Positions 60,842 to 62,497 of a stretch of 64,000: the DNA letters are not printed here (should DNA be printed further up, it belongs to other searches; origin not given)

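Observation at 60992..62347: Helicase-loader homolog made of two complete DnaC/DnaI-type AAA+ modules in one chain, behind an N-terminal Cys4 motif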

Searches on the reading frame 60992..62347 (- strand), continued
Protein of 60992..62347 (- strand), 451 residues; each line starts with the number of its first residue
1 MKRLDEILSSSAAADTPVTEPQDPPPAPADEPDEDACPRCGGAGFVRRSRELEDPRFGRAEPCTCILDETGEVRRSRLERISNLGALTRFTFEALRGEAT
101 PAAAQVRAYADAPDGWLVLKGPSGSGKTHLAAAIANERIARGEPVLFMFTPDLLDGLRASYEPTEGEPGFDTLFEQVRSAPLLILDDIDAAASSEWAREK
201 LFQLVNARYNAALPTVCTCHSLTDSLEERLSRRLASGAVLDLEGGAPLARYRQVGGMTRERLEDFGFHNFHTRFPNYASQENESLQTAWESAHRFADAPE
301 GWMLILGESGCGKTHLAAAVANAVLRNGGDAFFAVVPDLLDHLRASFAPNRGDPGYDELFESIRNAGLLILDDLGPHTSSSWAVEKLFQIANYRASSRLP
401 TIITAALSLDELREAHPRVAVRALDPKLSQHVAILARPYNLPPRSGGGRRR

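Call 14: find_related_loci(query=window:60992-62347:-, collection=genome_contigs, flank=6000)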
Query window:60992-62347:- (451 aa) in genome_contigs; peptide patterns used: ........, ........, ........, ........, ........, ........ (x = any residue, [..] = any of these).
198 stretches matched a pattern; 96 encode a relative of the query (tblastn E <= 1e-3); the best 80 are kept; 80 distinct loci.
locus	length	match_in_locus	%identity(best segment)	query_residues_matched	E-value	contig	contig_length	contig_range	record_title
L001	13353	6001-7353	96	1-451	0e+0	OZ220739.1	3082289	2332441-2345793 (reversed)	MAG: Tepidiformaceae bacterium isolate ddb3cf28-bb63-44a4-8fd1-08202229d10a genome assembly, chromosome: 1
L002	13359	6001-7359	94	1-451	0e+0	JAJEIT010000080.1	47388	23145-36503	MAG: Dehalococcoidia bacterium isolate p16x63bins.9 k141_247414, whole genome shotgun sequence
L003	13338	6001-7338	95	1-447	0e+0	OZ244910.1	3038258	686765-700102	MAG: Tepidiformaceae bacterium isolate ed469eb4-a2fc-40cd-ae9b-5fa791396524 genome assembly, chromosome: 1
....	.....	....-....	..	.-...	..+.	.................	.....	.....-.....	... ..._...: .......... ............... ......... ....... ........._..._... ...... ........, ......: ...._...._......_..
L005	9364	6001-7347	90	1-451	0e+0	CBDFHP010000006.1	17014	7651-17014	MAG: Tepidiformaceae bacterium isolate 3f689474-81d8-43ed-847c-52baaaf9794b genome assembly, contig: contig_6, whole gen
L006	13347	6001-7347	90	1-451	0e+0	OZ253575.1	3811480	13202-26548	MAG: Tepidiformaceae bacterium isolate 75d77762-d14d-4840-8cb0-48f4955156da genome assembly, chromosome: 1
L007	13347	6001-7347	92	1-451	0e+0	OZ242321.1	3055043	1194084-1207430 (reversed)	MAG: Tepidiformaceae bacterium isolate 949ddbba-843b-4032-93c1-215a6ae00154 genome assembly, chromosome: 1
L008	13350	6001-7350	95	1-451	0e+0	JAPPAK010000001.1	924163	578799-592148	MAG: Chloroflexota bacterium isolate IRC1_bin_31 NODE_2_length_924163_cov_91.8845, whole genome shotgun sequence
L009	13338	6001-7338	86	1-446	0e+0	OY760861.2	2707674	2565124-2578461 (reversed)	MAG: Tepidiformaceae bacterium isolate 815c9385-4915-413f-8b4b-d9ebc7d9cf62 genome assembly, chromosome: 1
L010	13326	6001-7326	90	1-442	0e+0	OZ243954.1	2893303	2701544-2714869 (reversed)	MAG: Tepidiformaceae bacterium isolate 5a156b9f-3bc7-44f9-8ff7-2bfd56dfbc36 genome assembly, chromosome: 1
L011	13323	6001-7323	95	1-442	0e+0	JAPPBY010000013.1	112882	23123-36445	MAG: Chloroflexota bacterium isolate IRC3_bin_22 NODE_109_length_112882_cov_33.5075, whole genome shotgun sequence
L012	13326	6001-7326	89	1-442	0e+0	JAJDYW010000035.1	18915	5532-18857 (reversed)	MAG: Dehalococcoidia bacterium isolate jk18x34bins.55 k141_452287, whole genome shotgun sequence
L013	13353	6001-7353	90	1-451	0e+0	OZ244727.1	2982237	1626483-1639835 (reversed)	MAG: Tepidiformaceae bacterium isolate d4f1b10a-bfa1-4d67-91ab-cc36b986346f genome assembly, chromosome: 1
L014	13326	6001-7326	89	1-442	0e+0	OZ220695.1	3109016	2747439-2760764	MAG: Tepidiformaceae bacterium isolate d5d77930-af5a-4506-8b4e-3340c6a42e1f genome assembly, chromosome: 1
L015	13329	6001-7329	92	1-445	0e+0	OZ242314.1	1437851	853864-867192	MAG: Tepidiformaceae bacterium isolate 3c820463-a1c9-49a0-8b2b-ff86738c7aa6 genome assembly, chromosome: 1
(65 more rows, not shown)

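Call 38: predict_structure(alignment_id=A1)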
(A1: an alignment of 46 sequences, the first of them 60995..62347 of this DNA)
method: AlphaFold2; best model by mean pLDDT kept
length: 451 residues; sequences in the alignment: 46
mean_pLDDT: 77.7   pTM: 0.56
mean pLDDT of the five models: 77.7, 77.2, 76.2, 75.2, 75.1
residues with pLDDT >= 90: 150; 70-90: 174; 50-70: 69; < 50: 58
segments of 3 or more residues with pLDDT < 50: 1-3, 8-33, 55-62, 71-76, 78-85, 445-451
pLDDT, mean of each block of 10 residues (from residue 1): 46 35 35 56 60 51 54 46 53 69 89 92 83 85 83 78 73 84 88 78 92 93 78 89 69 91 93 90 95 95 93 96 93 95 81 66 90 87 86 87 94 90 87 84 48 34
secondary structure, 60 per line:
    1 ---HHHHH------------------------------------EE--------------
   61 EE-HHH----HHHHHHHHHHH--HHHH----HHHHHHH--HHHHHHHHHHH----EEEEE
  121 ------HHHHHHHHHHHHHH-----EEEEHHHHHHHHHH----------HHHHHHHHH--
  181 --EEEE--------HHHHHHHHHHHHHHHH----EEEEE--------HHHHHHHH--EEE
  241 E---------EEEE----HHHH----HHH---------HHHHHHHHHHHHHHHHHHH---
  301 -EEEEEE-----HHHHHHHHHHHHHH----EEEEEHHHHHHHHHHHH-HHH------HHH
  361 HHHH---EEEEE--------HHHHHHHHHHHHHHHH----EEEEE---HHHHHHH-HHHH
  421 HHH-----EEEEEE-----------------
elements in order: H4-8 H71-81 H84-87 H92-98 H101-111 E116-120 H127-140 E146-149 H150-159 H170-178 E183-186 H195-210 E215-219 H228-235 E238-241 E251-254 H259-262 H279-297 E302-307 H313-326 E331-335 H336-347 H358-364 E368-372 H381-396 E401-405 H409-415 H417-423 E429-434

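Call 41: search_protein_representatives(protein=window:60992-62347:-)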
Query: 451 residues. Proteins with E-value up to 0.001 (for the whole library): 21745; up to 1e-10: 4651; up to 1e-30: 488. The best 150 are listed.
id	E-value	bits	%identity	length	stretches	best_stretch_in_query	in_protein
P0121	2.8e-149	514.0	44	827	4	83-425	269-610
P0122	1.2e-132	459.2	53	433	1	33-441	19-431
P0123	2.1e-125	435.3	43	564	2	30-434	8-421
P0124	9.5e-117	406.8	45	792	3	104-443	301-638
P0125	2.7e-111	388.9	50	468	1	14-440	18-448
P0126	6.4e-96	338.2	46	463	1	21-439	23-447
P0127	1.5e-95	337.0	45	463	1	28-450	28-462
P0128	2.7e-94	332.8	49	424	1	49-440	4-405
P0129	2.5e-93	329.6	45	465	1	19-449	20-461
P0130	1.1e-92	327.6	46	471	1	1-439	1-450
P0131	1.8e-90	320.3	43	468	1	5-445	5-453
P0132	1.0e-89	317.7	44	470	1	22-439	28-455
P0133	4.9e-89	315.5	47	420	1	47-445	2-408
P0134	6.8e-88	311.7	46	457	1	31-410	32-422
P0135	1.8e-86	307.0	44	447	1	29-406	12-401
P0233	3.9e-53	197.2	45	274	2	266-449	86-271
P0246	3.8e-50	187.3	51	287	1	33-236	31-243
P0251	3.5e-49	184.2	44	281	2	260-444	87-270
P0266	8.3e-48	179.6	43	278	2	265-439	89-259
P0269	9.9e-48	179.4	49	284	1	22-236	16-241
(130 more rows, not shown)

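Call 43: fold_search(model_id=the predicted structure, library=pdb)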
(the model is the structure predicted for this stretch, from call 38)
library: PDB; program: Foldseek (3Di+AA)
matches with E <= 10: 1842; with E <= 0.001: 443
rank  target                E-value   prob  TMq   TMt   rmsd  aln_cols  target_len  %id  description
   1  9mpr_E                3.8e-12  1.00  0.23  0.19  20.4       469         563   16  Cryo-EM structure of three VCPIP1 VCPIDs bound to VCP (released 2025-10-15)
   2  9mpq_C                4.1e-12  1.00  0.22  0.15  18.5       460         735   17  Cryo-EM structure of VCP (consensus) (released 2025-10-15)
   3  9mpr_A                7.3e-12  1.00  0.22  0.18  18.9       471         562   16  Cryo-EM structure of three VCPIP1 VCPIDs bound to VCP (released 2025-10-15)
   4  9mpq_F                1.2e-11  1.00  0.23  0.15  20.1       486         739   16  Cryo-EM structure of VCP (consensus) (released 2025-10-15)
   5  9mpq_D                1.3e-11  1.00  0.23  0.19  17.3       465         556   17  Cryo-EM structure of VCP (consensus) (released 2025-10-15)
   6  8fcl_A                2.2e-11  1.00  0.23  0.16  18.5       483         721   15  Cryo-EM structure of p97:UBXD1 closed state (released 2023-06-21)
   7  5c1a_A                2.5e-11  1.00  0.24  0.17  16.7       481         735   17  p97-N750D/R753D/M757D/Q760D in complex with ATP-gamma-S (released 2016-01-13)
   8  5c18_E                2.8e-11  1.00  0.23  0.15  18.7       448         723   16  p97-delta709-728 in complex with ATP-gamma-S (released 2016-01-13)
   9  7t0v_C                2.8e-11  1.00  0.24  0.19  22.3       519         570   16  CryoEM structure of the crosslinked Rix7 AAA-ATPase (released 2022-03-02)
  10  5c18_A                3.3e-11  1.00  0.25  0.17  16.2       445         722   18  p97-delta709-728 in complex with ATP-gamma-S (released 2016-01-13)
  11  9ox9_A                3.7e-11  1.00  0.23  0.20  21.2       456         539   15  Cryo-EM structure of S. Mansoni p97 bound to CB-5083 (released 2025-08-13)
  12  9p07_E                5.6e-11  1.00  0.23  0.20  18.9       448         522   16  Cryo-EM structure of S. Mansoni p97 bound to compound 804 (released 2025-08-13)
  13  5c18_C                5.9e-11  1.00  0.25  0.17  15.6       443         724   16  p97-delta709-728 in complex with ATP-gamma-S (released 2016-01-13)
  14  6opc_A                6.3e-11  1.00  0.27  0.18  19.0       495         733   15  Cdc48 Hexamer in a complex with substrate and Shp1(Ubx Domain) (released 2019-07-10)
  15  2hcb_C                8.9e-11  1.00  0.31  0.43  19.8       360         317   16  Structure of AMPPCP-bound DnaA from Aquifex aeolicus (released 2006-07-25)
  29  2w58_A                5.4e-10  1.00  0.34  0.76   3.8       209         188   20  Crystal Structure of the DnaI (released 2009-12-22)
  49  3ec2                  1.3e-08  1.00  0.33  0.79   2.9       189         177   23  Crystal structure of the DnaC helicase loader (released 2008-11-25)
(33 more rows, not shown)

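Call 44: find_encoding_contigs(protein=P0121, flank=6000, max_places=4)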
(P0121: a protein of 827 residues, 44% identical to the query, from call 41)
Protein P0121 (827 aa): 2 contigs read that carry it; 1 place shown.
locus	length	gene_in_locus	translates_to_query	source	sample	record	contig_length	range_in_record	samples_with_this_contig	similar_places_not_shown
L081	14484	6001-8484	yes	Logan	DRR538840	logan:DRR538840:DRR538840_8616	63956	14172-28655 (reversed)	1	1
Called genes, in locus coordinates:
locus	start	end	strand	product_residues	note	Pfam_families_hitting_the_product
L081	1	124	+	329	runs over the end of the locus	PF01073:3Beta_HSD, PF01370:Epimerase, PF02719:Polysacc_synt_2, PF04321:RmlD_sub_bind, PF05368:NmrA, PF07993:NAD_binding_4, PF13460:NAD_binding_10, PF16363:GDP_Man_Dehyd, +2 more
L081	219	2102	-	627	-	PF12229:PG_binding_4, PF04294:VanW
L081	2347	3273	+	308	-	PF01551:Peptidase_M23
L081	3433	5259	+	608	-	PF00772:DnaB, PF03796:DnaB_C, PF13481:AAA_25, PF14890:Intein_splicing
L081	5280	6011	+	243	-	PF07261:DnaB_2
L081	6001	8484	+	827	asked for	PF01695:IstB_IS21, PF00308:Bac_DnaA, PF00004:AAA (weak), PF00308:Bac_DnaA, PF01695:IstB_IS21, PF00308:Bac_DnaA, PF01695:IstB_IS21, PF00308:Bac_DnaA (weak), +25 more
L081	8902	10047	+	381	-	PF13240:Zn_Ribbon_1 (weak), PF13248:Zn_ribbon_3 (faint), PF00498:FHA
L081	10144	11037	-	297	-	PF13489:Methyltransf_23, PF01209:Ubie_methyltran (weak), PF13847:Methyltransf_31, PF08241:Methyltransf_11, PF08242:Methyltransf_12, PF13649:Methyltransf_25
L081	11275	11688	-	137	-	PF00571:CBS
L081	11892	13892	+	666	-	PF00456:Transketolase_N, PF02779:Transket_pyr, PF22613:Transketolase_C_1, PF02780:Transketolase_C (weak)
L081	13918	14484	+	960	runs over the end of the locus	PF00923:TAL_FSA, PF00342:PGI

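Call 46: search_protein_families(library=pfam, proteins=[L001:17-1204:+, L001:894-1724:+, L001:1926-3053:-, L001:2268-3074:+, L001:3247-3909:-, L001:3256-3876:+, L001:3958-5373:+], max_evalue=0.001)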
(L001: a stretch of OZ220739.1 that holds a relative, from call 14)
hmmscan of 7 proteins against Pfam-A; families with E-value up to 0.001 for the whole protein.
L001:17-1204:+ (395 aa): 1 family
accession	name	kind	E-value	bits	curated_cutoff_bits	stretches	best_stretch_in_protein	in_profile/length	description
PF01314.23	AFOR_C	-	5.1e-95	319.3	27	1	5-386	16-385/385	Aldehyde ferredoxin oxidoreductase, domains 2 & 3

L001:894-1724:+ (276 aa): 0 families

L001:1926-3053:- (375 aa): 0 families

L001:2268-3074:+ (268 aa): 0 families

L001:3247-3909:- (220 aa): 0 families

L001:3256-3876:+ (206 aa): 2 families
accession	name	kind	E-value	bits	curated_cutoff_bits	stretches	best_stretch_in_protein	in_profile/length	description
PF03948.19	Ribosomal_L9_C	-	9.6e-24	84.1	23.2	1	64-146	2-85/86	Ribosomal protein L9, C-terminal domain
PF01281.25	Ribosomal_L9_N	-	3.7e-15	55.6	20.7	1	1-45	1-45/47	Ribosomal protein L9, N-terminal domain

L001:3958-5373:+ (471 aa): 4 families
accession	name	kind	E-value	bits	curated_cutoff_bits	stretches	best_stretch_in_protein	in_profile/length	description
PF03796.21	DnaB_C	-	2.4e-97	325.7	27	1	185-454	2-255/255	DnaB-like helicase C terminal domain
PF00772.26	DnaB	-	8.7e-29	100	23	1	10-110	2-102/103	DnaB-like helicase N terminal domain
PF13481.12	AAA_25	-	2.9e-13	50.3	27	1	183-363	13-189/195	AAA domain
PF06745.19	ATPase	-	1.3e-05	25.2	26.6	1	186-328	2-136/231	KaiC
